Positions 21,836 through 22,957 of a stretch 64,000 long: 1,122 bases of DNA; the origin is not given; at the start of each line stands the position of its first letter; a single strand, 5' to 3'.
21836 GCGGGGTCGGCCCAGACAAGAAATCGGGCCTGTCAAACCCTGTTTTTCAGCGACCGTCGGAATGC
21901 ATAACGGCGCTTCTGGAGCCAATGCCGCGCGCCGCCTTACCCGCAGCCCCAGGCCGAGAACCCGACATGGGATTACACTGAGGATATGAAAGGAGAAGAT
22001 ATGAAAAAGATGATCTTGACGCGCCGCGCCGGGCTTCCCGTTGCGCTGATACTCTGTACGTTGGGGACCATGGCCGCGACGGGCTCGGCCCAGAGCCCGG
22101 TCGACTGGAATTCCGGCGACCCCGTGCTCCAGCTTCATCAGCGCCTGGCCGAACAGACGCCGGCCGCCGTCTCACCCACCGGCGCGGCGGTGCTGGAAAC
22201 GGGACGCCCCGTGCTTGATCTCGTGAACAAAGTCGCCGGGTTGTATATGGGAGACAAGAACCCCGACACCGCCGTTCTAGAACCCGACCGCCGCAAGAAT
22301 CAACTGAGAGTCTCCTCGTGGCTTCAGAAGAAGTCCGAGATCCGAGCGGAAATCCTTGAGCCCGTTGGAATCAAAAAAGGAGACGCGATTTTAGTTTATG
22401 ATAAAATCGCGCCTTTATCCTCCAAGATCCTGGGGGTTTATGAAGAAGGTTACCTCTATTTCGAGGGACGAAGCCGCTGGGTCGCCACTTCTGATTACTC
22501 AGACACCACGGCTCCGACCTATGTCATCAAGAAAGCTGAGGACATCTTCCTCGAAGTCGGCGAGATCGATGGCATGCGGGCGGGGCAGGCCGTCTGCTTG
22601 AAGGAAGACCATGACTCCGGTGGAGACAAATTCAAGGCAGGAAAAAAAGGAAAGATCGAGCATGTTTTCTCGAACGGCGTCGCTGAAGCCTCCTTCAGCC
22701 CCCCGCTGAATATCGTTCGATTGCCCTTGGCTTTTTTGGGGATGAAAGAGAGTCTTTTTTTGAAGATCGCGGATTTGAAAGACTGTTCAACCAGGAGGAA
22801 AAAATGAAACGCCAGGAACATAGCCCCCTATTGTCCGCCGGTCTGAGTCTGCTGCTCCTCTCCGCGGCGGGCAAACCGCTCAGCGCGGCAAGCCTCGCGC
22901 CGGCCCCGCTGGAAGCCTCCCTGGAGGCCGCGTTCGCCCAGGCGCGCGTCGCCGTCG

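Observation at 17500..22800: Local GC dips coincide with the variable bodies of the paralog genes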

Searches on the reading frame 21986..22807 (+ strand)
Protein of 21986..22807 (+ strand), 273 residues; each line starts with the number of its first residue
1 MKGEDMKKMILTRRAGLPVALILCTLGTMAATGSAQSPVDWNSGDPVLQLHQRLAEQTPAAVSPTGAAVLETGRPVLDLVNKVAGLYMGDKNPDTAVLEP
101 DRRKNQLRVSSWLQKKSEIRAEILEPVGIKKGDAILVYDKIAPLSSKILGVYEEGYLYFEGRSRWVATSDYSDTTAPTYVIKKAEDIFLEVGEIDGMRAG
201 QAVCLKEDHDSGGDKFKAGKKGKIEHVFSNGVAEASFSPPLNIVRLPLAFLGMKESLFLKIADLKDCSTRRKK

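Call 7: search_protein_families(library=pfam, proteins=[window:21986-22807:+], max_evalue=0.1)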
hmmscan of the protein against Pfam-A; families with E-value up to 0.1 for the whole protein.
window:21986-22807:+ (273 aa): 0 families

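Call 23: find_homologous_proteins(query=window:22001-22807:+, max_evalue=0.01)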
Query window:22001-22807:+ (268 aa): 5 proteins with E <= 0.01 among 2208 candidates.
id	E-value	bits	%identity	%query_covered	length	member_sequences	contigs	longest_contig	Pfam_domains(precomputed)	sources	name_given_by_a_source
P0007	4.9e-173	592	100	100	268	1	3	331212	-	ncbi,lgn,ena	ncbi:MAG: hypothetical protein AAB320_00365 [Elusimicrobiota bacterium]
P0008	1.7e-19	88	59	32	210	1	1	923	-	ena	-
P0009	3.5e-18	84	85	19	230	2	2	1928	-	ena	-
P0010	7.8e-18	83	68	25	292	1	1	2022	-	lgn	-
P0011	1.2e-9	56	78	15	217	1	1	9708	-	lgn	-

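Call 26: find_encoding_contigs(protein=P0008, flank=5000, max_places=3)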
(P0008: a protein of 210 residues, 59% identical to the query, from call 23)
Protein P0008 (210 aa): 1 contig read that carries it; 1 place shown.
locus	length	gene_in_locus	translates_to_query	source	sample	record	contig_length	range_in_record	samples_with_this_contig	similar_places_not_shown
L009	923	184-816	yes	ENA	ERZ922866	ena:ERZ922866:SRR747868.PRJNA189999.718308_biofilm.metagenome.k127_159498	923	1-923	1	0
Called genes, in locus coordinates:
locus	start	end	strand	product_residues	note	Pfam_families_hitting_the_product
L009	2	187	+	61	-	?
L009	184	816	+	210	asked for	-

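Call 27: find_encoding_contigs(protein=P0009, flank=5000, max_places=3)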
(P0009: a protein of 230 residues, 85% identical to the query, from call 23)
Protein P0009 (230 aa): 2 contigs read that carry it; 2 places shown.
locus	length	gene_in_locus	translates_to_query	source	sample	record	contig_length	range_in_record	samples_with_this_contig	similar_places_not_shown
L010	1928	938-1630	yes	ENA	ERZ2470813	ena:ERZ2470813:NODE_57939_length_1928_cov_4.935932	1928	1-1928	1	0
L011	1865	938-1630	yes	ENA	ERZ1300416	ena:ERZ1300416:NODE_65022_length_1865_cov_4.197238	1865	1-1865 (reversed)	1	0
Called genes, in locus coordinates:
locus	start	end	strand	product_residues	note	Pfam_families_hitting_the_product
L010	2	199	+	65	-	?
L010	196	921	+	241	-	-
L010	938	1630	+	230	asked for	-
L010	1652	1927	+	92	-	?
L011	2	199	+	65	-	?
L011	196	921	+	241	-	-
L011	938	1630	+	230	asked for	-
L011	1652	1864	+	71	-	?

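Call 28: find_encoding_contigs(protein=P0010, flank=5000, max_places=3)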
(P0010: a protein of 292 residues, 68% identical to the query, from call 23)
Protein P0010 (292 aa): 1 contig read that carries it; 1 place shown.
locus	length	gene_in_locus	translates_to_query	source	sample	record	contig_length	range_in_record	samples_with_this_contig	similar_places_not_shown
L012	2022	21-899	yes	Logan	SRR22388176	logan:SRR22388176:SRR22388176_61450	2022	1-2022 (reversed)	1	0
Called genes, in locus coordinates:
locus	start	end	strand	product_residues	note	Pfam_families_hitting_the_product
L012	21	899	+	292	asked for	-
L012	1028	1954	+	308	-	PF03781:FGE-sulfatase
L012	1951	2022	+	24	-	?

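Call 37: search_protein_representatives(protein=window:22001-22804:+)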
Query: 268 residues. Proteins with E-value up to 0.001 (for the whole library): 11; up to 1e-10: 4; up to 1e-30: 1. The best 11 are listed.
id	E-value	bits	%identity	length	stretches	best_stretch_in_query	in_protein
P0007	1.5e-173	591.5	100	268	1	1-268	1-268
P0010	2.5e-18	82.9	67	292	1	1-69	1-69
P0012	1.6e-13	67.2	61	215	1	1-72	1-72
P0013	2.6e-13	66.4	67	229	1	1-60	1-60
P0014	5.2e-08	49.1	50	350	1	8-65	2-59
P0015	4.0e-07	46.2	60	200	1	16-65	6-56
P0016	8.2e-07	45.1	56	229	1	14-65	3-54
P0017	1.6e-05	40.9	52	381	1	5-60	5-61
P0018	2.3e-05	40.4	53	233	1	7-64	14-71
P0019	3.6e-04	36.5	47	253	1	177-233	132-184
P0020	5.8e-04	35.8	30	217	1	57-231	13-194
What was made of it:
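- On Recently horizontally acquired DNA (genomic islet): The feature is met for the 22001 body, which has no ortholog (calls 23, 37).
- Distant homologs with other signal peptides exist elsewhere (call 37).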

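Call 39: list_cluster_members(proteins=[P0019, P0020, P0012, P0014, P0016, P0017, P0018, P0015])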
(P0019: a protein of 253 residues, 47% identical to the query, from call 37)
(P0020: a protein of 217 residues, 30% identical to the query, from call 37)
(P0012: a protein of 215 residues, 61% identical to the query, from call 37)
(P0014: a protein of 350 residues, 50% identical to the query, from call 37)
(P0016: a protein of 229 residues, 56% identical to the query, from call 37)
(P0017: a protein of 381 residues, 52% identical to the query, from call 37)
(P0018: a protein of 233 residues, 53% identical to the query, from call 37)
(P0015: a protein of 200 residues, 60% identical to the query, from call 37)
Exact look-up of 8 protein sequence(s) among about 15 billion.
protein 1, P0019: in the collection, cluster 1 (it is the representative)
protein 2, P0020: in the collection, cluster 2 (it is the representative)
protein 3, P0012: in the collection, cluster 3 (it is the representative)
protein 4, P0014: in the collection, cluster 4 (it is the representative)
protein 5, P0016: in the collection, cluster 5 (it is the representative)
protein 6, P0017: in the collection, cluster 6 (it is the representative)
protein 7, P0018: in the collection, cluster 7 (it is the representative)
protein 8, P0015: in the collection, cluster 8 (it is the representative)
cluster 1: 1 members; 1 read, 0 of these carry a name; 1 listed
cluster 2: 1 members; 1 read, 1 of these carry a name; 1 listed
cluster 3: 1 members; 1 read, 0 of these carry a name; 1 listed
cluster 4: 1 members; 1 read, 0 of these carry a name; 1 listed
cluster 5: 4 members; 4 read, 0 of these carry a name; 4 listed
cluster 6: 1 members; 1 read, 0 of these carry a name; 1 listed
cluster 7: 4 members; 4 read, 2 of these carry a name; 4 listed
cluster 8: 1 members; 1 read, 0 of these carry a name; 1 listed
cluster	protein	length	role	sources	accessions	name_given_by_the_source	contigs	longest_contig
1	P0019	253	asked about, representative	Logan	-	-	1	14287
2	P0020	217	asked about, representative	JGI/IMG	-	hypothetical protein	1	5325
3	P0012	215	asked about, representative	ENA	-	-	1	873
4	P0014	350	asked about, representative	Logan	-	-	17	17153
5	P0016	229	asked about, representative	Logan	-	-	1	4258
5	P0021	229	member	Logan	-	-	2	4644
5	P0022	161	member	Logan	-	-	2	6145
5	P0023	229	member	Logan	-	-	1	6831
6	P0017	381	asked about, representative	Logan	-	-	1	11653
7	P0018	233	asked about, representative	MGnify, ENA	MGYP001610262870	FL=1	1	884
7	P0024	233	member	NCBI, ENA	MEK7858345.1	MAG: hypothetical protein AAB320_04305 [Elusimicrobiota bacterium]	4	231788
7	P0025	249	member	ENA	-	-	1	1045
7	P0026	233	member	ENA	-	-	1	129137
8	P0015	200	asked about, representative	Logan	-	-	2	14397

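Call 40: find_encoding_contigs(protein=P0019, flank=8000, max_places=2)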
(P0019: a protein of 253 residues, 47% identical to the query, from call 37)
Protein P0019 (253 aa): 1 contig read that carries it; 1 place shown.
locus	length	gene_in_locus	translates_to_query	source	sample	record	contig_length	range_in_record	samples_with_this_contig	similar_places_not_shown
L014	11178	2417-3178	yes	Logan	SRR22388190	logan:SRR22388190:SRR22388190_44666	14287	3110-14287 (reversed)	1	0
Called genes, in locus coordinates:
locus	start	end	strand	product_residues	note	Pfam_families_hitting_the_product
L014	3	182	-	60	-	?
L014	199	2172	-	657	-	PF05226:CHASE2, PF00512:HisKA, PF02518:HATPase_c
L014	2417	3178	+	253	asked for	-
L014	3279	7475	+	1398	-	PF15780:ASH (faint), PF22544:HYDIN_VesB_CFA65-like_Ig (weak), PF25390:WD40_RLD, PF00415:RCC1 (weak), PF13540:RCC1_2, PF25390:WD40_RLD, PF00415:RCC1 (weak), PF13540:RCC1_2, +1 more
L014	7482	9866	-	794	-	PF00912:Transgly, PF00905:Transpeptidase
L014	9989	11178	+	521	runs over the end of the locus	-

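Call 41: find_encoding_contigs(protein=P0020, flank=8000, max_places=2)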
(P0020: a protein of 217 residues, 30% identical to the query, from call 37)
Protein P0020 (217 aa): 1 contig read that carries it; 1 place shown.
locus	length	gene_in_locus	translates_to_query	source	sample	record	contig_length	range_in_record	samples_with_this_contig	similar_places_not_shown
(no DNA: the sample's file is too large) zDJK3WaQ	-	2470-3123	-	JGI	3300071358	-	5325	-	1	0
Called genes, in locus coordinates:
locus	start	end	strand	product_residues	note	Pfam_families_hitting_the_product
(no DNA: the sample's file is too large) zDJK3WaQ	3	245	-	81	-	?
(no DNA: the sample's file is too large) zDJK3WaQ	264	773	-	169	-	-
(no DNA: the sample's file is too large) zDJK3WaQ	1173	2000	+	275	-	-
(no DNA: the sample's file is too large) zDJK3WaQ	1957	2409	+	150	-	-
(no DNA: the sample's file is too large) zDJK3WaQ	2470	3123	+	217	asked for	-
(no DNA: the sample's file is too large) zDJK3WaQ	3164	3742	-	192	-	PF13302:Acetyltransf_3, PF13420:Acetyltransf_4, PF00583:Acetyltransf_1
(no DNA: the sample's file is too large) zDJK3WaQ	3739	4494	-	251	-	PF00583:Acetyltransf_1 (weak)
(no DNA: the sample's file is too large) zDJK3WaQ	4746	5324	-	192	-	?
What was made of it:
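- Tried and rejected: No DNA was available for the contig of the distant body homolog P0020 (call 41).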

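Call 45: search_protein_families(library=ncbifam, proteins=[window:22001-22807:+], max_evalue=0.05)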
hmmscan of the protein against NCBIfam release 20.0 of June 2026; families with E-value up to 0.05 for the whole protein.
window:22001-22807:+ (268 aa): 0 families

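Call 46: search_protein_families(library=padloc, proteins=[window:22001-22807:+], max_evalue=0.01)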
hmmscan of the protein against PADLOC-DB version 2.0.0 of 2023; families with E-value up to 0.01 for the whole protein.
window:22001-22807:+ (268 aa): 0 families

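Call 53: predict_structure(alignment_id=A2)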
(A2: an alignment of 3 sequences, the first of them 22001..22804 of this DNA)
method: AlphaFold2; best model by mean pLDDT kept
length: 268 residues; sequences in the alignment: 3
mean_pLDDT: 42.4   pTM: 0.34
mean pLDDT of the five models: 42.4, 42.0, 41.6, 40.9, 39.3
residues with pLDDT >= 90: 2; 70-90: 33; 50-70: 31; < 50: 202
segments of 3 or more residues with pLDDT < 50: 1-184, 237-248, 265-268
pLDDT, mean of each block of 10 residues (from residue 1): 40 35 33 39 39 30 25 34 35 30 28 25 28 26 27 31 32 33 55 84 62 83 64 56 44 71 59
secondary structure, 60 per line:
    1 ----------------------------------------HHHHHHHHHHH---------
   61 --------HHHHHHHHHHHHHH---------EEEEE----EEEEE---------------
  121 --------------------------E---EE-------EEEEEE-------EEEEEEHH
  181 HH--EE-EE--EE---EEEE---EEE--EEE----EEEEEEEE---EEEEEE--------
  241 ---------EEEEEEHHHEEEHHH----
elements in order: H41-51 H69-82 E92-96 E101-105 E160-165 E173-178 H179-182 E197-200 E204-206 E209-211 E216-223 E227-232 E250-255 E259-261
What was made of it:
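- Tried and rejected: The AF2 model of protein 22001 was too poor (mean pLDDT 42) to search with (call 53).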

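Call 71: find_encoding_contigs(protein=P0015, flank=10000, max_places=2)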
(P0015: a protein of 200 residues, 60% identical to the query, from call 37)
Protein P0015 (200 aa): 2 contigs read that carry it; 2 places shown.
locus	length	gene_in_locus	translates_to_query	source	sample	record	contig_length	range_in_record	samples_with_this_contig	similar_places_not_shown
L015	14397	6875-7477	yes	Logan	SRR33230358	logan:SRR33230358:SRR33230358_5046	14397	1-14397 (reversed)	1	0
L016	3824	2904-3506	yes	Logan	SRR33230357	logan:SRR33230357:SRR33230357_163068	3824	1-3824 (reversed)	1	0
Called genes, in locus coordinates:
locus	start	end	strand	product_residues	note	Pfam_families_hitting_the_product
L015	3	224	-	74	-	?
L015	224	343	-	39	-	-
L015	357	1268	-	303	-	PF04055:Radical_SAM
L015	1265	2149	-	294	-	PF01040:UbiA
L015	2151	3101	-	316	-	PF04055:Radical_SAM, PF13353:Fer4_12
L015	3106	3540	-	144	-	PF05402:PqqD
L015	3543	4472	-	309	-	PF00348:polyprenyl_synt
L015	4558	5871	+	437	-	-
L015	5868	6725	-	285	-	-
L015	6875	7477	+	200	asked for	-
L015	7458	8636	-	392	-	PF00155:Aminotran_1_2, PF01053:Cys_Met_Meta_PP (weak)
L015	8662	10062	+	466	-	-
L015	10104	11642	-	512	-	-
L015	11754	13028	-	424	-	PF12704:MacB_PCD, PF02687:FtsX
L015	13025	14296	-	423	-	PF12704:MacB_PCD, PF02687:FtsX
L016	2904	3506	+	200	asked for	-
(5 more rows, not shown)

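Call 72: find_encoding_contigs(protein=P0017, flank=10000, max_places=2)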
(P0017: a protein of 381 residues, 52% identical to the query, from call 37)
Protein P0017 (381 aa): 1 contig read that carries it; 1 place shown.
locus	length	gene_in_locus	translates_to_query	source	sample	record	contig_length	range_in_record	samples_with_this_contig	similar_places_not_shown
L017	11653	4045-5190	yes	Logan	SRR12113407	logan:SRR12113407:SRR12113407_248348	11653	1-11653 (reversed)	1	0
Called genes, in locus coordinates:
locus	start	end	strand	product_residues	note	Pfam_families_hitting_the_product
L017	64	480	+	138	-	-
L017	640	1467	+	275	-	PF00089:Trypsin, PF13365:Trypsin_2 (weak)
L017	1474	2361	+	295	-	-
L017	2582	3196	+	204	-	-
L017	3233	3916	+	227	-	-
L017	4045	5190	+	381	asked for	-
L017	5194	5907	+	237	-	PF00072:Response_reg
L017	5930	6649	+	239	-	-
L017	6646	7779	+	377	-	-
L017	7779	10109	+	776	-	-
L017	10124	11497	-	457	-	-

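Call 85: search_protein_families(library=pfam, proteins=[P0016, P0014, P0017, P0018, P0012, P0008, P0019, P0020], max_evalue=0.05)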
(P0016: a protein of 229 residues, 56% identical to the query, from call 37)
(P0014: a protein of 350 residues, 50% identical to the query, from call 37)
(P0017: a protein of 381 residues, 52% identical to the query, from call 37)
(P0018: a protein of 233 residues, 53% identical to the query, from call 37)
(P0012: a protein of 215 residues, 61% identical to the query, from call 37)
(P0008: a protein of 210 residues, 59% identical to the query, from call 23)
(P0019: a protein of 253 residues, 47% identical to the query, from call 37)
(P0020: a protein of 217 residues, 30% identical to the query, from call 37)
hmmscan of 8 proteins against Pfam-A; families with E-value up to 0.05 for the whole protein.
P0016 (229 aa): 0 families

P0014 (350 aa): 0 families

P0017 (381 aa): 1 family
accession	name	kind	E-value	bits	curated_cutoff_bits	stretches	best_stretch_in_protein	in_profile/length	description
PF20084.4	TrbK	-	0.028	14.9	23.9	0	10-82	15-88/102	Conjugative transfer region protein TrbK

P0018 (233 aa): 0 families

P0012 (215 aa): 0 families

P0008 (210 aa): 0 families

P0019 (253 aa): 0 families

P0020 (217 aa): 0 families
